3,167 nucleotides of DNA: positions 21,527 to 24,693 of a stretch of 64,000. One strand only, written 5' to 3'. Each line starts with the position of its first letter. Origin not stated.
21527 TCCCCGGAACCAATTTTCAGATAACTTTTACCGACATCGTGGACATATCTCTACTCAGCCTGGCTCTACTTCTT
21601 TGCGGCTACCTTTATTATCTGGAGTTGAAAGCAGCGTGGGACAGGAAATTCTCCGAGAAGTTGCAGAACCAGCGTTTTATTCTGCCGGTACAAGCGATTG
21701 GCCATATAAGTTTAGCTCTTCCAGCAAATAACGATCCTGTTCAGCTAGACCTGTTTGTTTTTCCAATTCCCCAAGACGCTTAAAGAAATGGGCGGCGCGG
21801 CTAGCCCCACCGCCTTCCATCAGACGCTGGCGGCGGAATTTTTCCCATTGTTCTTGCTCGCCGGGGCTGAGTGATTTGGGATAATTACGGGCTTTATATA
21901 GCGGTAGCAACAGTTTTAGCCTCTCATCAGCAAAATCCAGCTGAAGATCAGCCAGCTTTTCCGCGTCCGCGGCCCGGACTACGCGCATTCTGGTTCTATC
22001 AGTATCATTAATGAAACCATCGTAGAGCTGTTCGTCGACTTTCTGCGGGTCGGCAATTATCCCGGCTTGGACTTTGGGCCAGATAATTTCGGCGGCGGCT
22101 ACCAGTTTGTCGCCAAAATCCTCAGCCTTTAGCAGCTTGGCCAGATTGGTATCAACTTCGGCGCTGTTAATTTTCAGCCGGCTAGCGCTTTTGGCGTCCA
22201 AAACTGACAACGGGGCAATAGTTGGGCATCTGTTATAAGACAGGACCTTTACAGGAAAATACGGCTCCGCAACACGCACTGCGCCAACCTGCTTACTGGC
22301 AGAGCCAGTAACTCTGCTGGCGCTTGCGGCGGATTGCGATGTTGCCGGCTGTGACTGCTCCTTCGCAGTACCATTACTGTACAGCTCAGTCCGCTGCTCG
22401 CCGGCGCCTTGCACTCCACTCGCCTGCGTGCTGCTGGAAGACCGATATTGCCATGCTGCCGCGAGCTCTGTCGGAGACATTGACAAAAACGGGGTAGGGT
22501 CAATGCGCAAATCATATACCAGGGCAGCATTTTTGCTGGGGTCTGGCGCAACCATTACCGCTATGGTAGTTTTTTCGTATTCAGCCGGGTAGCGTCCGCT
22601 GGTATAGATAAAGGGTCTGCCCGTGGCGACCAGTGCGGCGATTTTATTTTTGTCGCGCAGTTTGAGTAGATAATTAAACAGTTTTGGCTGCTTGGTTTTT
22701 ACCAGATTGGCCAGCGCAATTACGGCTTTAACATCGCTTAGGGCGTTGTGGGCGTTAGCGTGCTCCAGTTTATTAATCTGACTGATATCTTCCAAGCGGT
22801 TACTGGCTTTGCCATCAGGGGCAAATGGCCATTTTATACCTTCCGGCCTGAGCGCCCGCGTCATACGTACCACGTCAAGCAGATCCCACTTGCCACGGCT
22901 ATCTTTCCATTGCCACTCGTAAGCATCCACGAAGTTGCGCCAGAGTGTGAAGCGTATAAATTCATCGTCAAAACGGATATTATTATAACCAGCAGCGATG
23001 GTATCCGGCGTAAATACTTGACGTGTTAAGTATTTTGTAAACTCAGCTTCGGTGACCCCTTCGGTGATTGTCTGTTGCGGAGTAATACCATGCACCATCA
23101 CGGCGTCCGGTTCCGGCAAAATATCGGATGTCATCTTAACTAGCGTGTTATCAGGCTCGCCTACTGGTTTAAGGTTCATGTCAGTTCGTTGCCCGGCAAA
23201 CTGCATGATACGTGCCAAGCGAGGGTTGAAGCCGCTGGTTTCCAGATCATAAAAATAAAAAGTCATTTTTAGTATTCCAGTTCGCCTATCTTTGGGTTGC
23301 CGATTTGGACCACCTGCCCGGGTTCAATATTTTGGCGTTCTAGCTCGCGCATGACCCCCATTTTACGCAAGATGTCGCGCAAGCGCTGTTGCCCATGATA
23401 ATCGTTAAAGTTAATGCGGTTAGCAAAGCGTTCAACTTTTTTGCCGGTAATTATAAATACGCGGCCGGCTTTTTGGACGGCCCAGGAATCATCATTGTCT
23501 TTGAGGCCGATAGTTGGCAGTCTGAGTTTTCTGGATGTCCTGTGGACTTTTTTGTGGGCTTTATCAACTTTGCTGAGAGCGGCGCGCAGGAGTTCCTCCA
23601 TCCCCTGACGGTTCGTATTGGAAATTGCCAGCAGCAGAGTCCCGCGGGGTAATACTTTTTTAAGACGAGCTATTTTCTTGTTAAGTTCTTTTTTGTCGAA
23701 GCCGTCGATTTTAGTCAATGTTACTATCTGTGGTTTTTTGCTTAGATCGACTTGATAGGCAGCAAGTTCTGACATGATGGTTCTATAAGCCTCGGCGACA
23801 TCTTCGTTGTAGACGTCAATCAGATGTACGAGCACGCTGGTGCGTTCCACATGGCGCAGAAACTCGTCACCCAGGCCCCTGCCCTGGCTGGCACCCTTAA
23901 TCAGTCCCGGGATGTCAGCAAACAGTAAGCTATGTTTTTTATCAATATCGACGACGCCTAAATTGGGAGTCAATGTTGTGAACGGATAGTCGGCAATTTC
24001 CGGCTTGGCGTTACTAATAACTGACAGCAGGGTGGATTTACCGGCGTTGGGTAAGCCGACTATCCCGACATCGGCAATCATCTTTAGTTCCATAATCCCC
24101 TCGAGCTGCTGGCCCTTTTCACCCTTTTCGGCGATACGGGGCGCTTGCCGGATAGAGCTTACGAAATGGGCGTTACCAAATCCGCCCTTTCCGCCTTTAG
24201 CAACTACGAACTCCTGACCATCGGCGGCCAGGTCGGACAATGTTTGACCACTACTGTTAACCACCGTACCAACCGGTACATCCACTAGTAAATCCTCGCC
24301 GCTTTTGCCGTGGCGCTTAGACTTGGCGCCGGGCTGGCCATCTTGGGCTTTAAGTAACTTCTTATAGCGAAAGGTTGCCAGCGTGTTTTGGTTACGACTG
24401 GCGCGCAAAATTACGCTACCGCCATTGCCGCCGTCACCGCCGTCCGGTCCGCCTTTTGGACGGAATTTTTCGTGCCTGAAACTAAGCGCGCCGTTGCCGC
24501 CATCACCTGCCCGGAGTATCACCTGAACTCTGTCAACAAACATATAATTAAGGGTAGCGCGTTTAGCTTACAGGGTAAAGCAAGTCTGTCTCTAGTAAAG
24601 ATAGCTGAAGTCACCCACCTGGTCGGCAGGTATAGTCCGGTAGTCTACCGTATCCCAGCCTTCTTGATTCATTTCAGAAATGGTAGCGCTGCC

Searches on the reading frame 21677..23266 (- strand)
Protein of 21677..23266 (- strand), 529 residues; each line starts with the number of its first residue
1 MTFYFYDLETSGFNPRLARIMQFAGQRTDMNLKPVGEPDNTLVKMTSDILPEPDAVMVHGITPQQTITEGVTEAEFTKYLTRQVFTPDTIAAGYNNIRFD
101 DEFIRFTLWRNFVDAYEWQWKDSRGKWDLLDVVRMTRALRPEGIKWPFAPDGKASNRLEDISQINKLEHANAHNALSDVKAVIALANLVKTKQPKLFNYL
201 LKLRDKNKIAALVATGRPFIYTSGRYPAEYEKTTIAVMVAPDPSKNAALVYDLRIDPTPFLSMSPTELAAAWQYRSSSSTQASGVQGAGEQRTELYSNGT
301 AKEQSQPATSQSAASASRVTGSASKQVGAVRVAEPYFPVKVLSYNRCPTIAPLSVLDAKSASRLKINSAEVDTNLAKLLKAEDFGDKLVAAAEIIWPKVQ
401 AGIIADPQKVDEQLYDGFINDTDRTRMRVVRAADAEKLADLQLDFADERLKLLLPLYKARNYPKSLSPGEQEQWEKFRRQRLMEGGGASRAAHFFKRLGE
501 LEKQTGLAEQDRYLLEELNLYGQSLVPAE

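Call 11: search_protein_families(library=pfam, proteins=[window:21677-23266:-])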
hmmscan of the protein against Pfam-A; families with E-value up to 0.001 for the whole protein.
window:21677-23266:- (529 aa): 2 families
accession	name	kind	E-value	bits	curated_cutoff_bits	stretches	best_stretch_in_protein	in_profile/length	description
PF08411.15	Exonuc_X-T_C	-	2e-56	191.5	27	2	336-523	85-268/269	Exonuclease C-terminal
PF00929.31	RNase_T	-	8.2e-19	69.2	24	1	5-185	2-163/164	Exonuclease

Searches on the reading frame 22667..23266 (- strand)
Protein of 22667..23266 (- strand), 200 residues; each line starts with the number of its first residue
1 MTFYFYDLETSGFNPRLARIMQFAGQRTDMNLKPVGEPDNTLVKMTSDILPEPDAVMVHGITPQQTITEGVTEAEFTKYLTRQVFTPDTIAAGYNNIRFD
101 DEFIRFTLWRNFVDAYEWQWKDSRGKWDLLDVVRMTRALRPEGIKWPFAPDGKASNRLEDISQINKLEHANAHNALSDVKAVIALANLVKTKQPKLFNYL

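Call 46: find_homologous_proteins(query=window:22667-23266:-, max_evalue=1e-10)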
Query window:22667-23266:- (200 aa): 523 proteins with E <= 1e-10 among 583 candidates; the best 120 are listed.
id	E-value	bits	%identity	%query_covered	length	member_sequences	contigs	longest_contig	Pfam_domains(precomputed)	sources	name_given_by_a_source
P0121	5.8e-101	354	75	100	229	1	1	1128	PF00929.32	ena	-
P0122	6.7e-101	354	77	100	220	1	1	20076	PF00929.32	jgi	jgi:exodeoxyribonuclease-1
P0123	1.6e-99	349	75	100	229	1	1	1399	PF00929.32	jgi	jgi:exodeoxyribonuclease-1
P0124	3.3e-99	348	72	100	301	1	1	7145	PF00929.32,PF08411.16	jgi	jgi:exodeoxyribonuclease-1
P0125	3.9e-99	348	75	100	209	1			PF00929.32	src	-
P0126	8.8e-98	344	73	100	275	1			PF00929.32,PF08411.16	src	-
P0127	1.4e-97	343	72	100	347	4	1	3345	PF00929.32,PF08411.16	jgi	jgi:exodeoxyribonuclease-1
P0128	2.2e-97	342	76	98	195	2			PF00929.32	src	-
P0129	1.8e-96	339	72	100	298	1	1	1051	PF00929.32,PF08411.16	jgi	jgi:exodeoxyribonuclease-1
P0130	7.1e-96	338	72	100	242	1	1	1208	PF00929.32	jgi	jgi:exodeoxyribonuclease-1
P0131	3.8e-95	335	73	100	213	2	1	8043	PF00929.32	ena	-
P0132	1.6e-94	333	72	100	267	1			PF00929.32,PF08411.16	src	-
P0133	1.8e-94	333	72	100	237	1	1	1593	PF00929.32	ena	-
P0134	2.2e-94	333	73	100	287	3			PF00929.32,PF08411.16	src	-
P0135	6.2e-94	331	70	100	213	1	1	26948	PF00929.32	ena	-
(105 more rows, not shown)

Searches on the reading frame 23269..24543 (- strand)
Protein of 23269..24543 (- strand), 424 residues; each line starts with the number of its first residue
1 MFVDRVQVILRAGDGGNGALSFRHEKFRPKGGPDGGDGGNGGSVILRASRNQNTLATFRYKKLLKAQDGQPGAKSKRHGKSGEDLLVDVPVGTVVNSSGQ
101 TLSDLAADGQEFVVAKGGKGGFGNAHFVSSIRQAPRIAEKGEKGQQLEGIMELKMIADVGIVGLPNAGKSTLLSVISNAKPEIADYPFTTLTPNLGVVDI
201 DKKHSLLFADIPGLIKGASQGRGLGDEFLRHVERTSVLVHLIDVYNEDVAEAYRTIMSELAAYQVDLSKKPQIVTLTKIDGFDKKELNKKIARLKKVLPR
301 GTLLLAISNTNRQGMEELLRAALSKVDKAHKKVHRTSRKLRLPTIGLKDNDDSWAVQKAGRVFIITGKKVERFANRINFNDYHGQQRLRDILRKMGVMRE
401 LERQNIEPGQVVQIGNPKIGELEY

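Call 11: search_protein_families(library=pfam, proteins=[window:23269-24543:-])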
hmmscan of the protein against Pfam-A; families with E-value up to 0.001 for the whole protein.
window:23269-24543:- (424 aa): 5 families
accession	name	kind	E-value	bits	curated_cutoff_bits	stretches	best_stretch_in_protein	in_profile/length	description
PF01018.28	GTP1_OBG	-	6e-56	188.8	27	1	3-155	1-155/155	GTP1/OBG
PF01926.29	MMR_HSR1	-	1.9e-25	89.6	21.9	1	158-278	1-113/113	50S ribosome-binding GTPase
PF09269.16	DUF1967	-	1.1e-15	57.8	27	1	359-416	8-65/70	Domain of unknown function (DUF1967)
PF02421.24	FeoB_N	-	1.9e-11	44.2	27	1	159-321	3-155/156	Ferrous iron transport protein B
PF00025.27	Arf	-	8.4e-05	22.6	22.3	1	159-320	17-168/174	ADP-ribosylation factor family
